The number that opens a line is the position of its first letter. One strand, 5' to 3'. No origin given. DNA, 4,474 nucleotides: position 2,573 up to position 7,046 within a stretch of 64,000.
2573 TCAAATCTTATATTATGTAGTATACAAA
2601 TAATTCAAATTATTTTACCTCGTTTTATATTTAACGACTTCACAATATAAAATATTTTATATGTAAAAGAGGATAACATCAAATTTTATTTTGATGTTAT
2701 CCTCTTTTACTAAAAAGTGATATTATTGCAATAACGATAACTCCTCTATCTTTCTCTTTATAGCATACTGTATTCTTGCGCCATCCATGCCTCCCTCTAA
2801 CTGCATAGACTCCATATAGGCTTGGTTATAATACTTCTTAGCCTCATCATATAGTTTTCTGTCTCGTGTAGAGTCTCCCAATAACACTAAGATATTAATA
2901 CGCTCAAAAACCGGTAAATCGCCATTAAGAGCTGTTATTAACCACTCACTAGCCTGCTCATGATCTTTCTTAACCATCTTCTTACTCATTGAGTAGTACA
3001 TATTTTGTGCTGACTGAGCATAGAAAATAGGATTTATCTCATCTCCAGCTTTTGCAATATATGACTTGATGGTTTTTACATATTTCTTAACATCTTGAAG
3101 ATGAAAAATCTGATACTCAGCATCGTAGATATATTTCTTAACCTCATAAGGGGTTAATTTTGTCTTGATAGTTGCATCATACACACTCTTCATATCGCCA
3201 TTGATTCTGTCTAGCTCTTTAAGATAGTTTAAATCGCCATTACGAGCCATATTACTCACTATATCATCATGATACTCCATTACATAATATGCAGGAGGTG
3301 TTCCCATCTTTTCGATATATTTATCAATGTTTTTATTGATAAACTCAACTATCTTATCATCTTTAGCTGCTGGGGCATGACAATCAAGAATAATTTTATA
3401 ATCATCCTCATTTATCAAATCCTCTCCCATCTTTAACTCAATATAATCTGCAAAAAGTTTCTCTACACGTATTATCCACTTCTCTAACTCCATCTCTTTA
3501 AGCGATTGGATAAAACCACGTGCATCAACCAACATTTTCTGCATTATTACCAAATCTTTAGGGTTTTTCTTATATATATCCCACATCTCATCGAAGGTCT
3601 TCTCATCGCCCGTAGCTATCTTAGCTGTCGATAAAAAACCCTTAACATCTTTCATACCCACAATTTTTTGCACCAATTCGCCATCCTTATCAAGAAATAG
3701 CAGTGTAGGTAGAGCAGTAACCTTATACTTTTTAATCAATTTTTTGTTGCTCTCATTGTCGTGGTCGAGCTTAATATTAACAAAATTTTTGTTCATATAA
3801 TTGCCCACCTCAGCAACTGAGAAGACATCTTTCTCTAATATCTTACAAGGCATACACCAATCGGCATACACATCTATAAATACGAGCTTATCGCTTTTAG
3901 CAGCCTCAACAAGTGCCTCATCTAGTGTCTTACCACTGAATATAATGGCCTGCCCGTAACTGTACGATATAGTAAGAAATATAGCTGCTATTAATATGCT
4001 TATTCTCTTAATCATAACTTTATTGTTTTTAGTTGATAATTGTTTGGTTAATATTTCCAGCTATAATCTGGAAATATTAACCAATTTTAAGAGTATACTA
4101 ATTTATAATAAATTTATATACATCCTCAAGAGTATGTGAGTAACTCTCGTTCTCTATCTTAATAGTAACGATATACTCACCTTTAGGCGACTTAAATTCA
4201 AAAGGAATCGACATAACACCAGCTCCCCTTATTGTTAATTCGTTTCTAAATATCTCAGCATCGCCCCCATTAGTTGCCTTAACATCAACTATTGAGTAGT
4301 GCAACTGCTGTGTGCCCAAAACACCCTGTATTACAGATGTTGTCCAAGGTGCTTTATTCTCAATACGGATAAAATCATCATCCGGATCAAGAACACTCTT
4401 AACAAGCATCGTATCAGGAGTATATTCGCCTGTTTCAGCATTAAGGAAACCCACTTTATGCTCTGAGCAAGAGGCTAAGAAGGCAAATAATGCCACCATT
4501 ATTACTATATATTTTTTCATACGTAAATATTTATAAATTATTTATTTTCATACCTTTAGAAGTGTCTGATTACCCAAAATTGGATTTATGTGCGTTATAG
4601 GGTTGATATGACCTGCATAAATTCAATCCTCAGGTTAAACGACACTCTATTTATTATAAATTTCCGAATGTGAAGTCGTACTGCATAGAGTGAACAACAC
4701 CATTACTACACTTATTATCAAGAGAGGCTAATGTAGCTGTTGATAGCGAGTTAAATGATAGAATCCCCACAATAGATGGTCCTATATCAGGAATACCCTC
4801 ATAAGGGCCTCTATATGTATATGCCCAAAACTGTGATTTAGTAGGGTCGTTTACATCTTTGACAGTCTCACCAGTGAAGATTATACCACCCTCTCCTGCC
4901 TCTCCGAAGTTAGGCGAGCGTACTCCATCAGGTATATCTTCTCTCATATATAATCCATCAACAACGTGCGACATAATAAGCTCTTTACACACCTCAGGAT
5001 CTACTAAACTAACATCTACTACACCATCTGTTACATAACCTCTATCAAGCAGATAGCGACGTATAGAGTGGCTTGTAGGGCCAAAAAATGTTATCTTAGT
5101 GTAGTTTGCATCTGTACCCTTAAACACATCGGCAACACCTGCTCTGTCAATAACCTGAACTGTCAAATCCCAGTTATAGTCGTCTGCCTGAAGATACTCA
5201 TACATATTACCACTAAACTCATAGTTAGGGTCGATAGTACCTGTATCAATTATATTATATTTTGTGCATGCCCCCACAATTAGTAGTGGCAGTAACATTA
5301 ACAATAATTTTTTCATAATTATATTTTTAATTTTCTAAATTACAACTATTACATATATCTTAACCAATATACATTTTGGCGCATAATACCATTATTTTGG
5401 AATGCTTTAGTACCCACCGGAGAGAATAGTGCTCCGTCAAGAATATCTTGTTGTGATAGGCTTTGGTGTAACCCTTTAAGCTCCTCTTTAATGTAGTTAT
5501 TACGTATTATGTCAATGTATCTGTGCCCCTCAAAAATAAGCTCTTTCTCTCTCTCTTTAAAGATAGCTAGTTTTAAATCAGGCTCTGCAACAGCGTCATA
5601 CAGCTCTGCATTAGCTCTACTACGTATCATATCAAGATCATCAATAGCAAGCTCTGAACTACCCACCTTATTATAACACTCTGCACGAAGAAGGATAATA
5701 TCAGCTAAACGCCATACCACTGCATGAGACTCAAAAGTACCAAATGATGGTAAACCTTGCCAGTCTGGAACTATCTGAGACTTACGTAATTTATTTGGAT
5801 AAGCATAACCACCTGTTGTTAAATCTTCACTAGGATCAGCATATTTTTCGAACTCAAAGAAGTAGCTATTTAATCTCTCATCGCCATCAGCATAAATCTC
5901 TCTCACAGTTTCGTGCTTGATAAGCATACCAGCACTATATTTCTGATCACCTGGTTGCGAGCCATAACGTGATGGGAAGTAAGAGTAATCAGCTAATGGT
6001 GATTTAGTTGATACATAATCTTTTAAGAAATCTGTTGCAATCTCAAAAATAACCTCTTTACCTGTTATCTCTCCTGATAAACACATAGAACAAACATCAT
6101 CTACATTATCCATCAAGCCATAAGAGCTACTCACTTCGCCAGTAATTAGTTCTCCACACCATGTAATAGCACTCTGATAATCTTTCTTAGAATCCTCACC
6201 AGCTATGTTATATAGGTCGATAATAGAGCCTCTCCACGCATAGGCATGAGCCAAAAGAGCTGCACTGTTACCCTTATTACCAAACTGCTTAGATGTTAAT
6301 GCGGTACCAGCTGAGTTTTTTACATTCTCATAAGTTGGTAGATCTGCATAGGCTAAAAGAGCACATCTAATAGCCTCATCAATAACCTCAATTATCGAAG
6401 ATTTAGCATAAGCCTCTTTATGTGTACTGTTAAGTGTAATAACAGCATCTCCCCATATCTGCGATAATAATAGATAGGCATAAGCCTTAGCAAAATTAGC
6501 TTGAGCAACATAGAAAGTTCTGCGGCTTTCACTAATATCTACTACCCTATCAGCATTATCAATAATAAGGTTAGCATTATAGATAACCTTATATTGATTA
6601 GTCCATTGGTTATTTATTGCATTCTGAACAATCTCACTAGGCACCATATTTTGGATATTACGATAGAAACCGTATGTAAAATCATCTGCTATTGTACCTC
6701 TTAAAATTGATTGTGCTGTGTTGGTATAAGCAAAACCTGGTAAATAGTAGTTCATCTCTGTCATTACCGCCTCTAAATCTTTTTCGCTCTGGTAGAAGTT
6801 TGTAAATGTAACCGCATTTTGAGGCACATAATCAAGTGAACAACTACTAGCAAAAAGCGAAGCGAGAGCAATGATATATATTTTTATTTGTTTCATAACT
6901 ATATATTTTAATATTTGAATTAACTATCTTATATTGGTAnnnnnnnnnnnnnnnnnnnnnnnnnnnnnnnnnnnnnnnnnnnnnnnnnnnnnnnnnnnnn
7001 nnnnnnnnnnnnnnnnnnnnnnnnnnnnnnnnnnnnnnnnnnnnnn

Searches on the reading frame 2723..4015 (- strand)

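Call 76: search_protein_families(library=pfam, proteins=[window:2723-4015:-], max_evalue=0.00001)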
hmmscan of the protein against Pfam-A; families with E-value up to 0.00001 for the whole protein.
window:2723-4015:- (430 aa): 4 families
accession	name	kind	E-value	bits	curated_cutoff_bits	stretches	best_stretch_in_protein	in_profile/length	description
PF13899.12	Thioredoxin_7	-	1e-13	51.7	27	1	30-109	5-82/83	Thioredoxin-like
PF00085.26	Thioredoxin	-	1.4e-12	48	23.5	1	39-127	15-97/103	Thioredoxin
PF13098.12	Thioredoxin_2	-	1.5e-12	48.2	27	1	38-126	1-99/104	Thioredoxin-like domain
PF03190.21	Thioredox_DsbH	-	3.4e-11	43.8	27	1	32-88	27-83/163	Protein of unknown function, DUF255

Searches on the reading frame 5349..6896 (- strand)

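Call 76: search_protein_families(library=pfam, proteins=[window:5349-6896:-], max_evalue=0.00001)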
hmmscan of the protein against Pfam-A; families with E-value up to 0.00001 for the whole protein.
window:5349-6896:- (515 aa): 2 families
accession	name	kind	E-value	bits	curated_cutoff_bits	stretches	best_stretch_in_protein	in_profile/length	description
PF07980.17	SusD_RagB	-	7e-21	75.6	23.1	1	351-505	120-291/297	SusD family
PF14322.12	SusD-like_3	-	6.2e-13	49.8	27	1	21-189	3-168/191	Starch-binding associating with outer membrane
